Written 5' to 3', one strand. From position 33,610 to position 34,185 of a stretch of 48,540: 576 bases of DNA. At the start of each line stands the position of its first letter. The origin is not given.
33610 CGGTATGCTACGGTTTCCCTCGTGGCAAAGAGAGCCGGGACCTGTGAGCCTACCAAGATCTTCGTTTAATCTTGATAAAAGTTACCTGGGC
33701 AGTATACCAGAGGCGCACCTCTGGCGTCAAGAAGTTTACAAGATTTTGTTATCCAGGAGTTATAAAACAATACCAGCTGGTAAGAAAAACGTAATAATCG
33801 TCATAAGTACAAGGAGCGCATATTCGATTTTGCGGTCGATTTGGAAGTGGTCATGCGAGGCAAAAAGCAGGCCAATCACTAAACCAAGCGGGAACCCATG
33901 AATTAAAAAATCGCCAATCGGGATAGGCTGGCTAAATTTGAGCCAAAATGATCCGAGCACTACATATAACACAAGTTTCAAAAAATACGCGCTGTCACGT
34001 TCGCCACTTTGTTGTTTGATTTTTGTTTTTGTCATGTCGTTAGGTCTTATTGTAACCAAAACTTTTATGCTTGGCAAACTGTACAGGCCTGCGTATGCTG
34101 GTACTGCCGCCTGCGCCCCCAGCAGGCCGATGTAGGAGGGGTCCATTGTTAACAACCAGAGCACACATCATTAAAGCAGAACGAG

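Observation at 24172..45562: The conserved rpoC / str / S10-spc superoperon is cut at five junctions by compositionally atypical cassettes with a repeated architecture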

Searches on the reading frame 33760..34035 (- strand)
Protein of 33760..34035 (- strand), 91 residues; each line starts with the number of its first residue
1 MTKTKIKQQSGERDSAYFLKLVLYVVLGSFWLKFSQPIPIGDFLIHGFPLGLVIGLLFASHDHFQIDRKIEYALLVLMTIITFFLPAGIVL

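Call 98: search_protein_families(library=padloc, proteins=[window:33760-34035:-], max_evalue=0.01)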
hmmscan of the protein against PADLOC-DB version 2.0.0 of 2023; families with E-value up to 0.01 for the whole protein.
window:33760-34035:- (91 aa): 0 families
